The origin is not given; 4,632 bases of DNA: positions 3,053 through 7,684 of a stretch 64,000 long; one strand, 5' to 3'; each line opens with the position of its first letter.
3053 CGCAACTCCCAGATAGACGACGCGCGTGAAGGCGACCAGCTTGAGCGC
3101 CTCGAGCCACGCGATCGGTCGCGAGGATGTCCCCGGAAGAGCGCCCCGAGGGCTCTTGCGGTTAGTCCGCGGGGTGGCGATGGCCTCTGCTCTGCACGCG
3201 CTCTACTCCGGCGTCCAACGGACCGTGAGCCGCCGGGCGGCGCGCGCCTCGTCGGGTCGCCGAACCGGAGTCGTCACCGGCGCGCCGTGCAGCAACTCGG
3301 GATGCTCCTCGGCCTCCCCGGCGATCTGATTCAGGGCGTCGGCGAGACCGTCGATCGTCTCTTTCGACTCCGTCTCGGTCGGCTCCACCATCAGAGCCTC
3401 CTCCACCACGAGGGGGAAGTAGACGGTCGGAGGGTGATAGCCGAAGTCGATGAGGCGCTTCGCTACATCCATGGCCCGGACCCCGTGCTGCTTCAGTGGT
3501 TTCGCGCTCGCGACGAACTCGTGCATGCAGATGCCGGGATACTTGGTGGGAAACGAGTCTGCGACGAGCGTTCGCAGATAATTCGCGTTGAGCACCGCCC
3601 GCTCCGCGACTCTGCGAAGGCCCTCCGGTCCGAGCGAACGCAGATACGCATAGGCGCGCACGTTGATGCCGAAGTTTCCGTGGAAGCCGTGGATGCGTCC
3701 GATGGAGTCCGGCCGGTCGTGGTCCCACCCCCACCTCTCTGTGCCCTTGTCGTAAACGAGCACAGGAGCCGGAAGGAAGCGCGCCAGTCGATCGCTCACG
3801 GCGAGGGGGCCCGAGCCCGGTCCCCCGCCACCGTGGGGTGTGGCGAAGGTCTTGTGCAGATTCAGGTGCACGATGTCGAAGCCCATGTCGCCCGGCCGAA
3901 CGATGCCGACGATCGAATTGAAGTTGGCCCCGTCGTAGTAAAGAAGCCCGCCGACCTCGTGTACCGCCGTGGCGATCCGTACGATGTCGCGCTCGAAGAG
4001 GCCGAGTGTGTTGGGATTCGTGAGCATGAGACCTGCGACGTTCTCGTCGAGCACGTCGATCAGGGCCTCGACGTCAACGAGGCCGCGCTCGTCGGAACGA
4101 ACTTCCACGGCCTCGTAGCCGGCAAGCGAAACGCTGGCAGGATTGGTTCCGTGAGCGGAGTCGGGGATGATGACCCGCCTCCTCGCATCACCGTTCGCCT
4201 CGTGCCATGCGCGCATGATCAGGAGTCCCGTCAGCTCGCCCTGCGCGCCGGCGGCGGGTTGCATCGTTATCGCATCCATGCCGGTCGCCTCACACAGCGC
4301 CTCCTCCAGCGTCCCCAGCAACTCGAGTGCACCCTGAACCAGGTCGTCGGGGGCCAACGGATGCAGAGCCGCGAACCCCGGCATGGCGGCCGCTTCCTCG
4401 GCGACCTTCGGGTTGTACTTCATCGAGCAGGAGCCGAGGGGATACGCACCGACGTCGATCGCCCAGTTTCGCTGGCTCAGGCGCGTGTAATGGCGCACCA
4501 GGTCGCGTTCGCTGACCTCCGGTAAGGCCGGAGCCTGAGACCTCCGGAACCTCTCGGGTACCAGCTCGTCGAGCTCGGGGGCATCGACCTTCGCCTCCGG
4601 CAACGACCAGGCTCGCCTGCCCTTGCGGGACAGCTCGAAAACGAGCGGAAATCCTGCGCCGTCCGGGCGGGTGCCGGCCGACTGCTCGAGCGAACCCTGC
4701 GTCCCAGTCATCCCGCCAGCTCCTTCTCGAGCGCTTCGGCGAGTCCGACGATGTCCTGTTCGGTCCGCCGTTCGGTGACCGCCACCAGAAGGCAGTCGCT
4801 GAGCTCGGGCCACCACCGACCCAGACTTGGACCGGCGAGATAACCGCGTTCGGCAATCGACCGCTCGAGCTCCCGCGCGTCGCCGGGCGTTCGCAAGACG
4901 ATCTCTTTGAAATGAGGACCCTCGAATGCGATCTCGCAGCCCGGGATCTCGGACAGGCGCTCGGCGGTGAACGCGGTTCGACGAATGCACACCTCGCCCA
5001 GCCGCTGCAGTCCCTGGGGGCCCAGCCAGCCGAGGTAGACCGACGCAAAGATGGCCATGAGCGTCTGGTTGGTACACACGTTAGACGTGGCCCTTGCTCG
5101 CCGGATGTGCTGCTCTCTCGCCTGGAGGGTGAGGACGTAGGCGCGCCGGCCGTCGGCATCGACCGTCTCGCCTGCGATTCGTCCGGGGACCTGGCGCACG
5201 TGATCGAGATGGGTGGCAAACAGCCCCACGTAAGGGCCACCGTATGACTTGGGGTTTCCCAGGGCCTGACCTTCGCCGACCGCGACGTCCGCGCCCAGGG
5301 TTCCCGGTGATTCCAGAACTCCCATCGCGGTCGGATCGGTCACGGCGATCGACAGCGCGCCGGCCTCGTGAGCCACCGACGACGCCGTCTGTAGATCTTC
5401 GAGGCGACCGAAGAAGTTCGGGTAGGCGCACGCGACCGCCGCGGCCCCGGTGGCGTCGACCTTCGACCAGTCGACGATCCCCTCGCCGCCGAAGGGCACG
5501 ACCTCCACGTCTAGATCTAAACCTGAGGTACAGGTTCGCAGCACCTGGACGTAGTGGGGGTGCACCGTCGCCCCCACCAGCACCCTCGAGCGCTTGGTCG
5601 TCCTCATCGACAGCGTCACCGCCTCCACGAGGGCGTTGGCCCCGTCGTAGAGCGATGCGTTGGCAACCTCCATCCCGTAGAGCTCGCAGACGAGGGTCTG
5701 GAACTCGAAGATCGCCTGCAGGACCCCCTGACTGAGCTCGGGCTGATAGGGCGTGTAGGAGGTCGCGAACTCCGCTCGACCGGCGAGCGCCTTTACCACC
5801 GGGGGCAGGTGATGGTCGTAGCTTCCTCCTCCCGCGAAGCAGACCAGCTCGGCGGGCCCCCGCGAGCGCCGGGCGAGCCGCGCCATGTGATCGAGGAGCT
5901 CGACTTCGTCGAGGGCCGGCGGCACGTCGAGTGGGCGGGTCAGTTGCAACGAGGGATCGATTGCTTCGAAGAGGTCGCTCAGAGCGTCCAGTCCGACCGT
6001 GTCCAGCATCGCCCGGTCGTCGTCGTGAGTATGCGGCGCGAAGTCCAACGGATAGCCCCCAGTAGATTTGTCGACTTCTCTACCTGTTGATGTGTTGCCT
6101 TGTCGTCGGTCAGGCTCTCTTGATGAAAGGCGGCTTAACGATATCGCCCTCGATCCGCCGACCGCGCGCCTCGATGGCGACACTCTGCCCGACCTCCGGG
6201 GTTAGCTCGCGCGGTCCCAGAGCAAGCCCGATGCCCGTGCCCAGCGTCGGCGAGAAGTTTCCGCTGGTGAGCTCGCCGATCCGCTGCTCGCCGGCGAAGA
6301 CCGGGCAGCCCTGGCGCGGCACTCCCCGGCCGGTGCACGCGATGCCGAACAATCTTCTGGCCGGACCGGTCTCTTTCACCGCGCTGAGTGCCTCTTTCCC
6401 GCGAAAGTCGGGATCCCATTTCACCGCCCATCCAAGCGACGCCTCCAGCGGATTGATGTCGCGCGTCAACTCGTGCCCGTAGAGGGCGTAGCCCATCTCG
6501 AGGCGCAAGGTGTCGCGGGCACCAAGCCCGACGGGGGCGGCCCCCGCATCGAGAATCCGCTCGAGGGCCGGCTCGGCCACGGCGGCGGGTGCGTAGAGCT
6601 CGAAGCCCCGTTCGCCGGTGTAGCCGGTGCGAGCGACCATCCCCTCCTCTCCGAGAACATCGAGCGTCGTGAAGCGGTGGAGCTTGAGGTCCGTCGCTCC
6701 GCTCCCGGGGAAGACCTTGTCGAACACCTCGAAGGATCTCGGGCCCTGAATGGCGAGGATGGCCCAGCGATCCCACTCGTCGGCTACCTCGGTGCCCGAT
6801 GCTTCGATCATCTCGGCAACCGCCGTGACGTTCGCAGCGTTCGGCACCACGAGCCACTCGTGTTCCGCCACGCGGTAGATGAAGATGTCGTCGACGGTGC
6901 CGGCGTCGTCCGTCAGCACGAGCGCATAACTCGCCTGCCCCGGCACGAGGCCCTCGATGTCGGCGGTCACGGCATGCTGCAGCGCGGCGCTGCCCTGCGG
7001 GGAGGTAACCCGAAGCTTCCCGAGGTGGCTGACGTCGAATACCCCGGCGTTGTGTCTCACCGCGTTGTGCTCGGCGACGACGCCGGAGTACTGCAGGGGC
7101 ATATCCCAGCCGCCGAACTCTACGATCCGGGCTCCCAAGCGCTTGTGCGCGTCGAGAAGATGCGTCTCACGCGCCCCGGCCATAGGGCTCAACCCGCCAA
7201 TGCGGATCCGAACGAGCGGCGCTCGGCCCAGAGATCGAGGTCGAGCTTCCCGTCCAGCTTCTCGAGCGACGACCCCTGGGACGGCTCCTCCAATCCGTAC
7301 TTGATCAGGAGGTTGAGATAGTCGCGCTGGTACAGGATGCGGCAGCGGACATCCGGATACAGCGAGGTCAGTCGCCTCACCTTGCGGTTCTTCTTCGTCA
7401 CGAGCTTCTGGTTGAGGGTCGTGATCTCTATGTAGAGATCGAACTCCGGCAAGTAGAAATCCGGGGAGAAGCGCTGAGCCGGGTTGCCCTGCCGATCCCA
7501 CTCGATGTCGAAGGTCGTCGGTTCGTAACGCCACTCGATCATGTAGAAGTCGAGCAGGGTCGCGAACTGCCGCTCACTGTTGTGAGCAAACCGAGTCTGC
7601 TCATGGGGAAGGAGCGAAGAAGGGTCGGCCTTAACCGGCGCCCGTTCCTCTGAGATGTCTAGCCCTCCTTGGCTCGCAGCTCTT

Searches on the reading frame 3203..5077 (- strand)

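Call 48: search_protein_families(library=pfam, proteins=[window:3203-5077:-], max_evalue=0.0001)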
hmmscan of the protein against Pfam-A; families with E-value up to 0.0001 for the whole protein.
window:3203-5077:- (624 aa): 2 families
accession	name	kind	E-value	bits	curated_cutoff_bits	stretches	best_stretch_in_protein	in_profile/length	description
PF21478.3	GcvP2_C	-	5.7e-27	94.5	27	1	492-591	3-104/122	Glycine dehydrogenase, C-terminal domain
PF02347.22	GDC-P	-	2.8e-10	40.1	26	1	170-437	28-285/429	Glycine cleavage system P-protein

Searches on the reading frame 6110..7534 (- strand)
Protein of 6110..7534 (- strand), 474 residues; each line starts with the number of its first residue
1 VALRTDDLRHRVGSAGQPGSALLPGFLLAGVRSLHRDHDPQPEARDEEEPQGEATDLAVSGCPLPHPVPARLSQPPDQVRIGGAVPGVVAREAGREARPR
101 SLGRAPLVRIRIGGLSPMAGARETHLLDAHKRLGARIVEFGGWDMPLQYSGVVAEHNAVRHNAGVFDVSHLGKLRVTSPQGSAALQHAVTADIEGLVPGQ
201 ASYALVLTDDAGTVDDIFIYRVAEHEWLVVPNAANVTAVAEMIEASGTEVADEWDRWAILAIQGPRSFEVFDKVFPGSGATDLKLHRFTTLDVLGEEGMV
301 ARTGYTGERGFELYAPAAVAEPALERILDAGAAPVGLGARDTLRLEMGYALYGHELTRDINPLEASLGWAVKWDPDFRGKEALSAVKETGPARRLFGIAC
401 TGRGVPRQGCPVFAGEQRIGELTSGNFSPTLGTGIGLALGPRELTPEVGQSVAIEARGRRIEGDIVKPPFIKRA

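Call 48: search_protein_families(library=pfam, proteins=[window:6110-7534:-], max_evalue=0.0001)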
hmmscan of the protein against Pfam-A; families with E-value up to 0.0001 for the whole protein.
window:6110-7534:- (474 aa): 2 families
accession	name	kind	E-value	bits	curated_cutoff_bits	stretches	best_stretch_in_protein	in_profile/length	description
PF01571.26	GCV_T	-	1.3e-80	270.8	25.6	1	127-370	2-255/255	Aminomethyltransferase folate-binding domain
PF08669.17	GCV_T_C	-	1.1e-17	64.2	25.9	1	393-472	1-80/80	Glycine cleavage T-protein C-terminal barrel domain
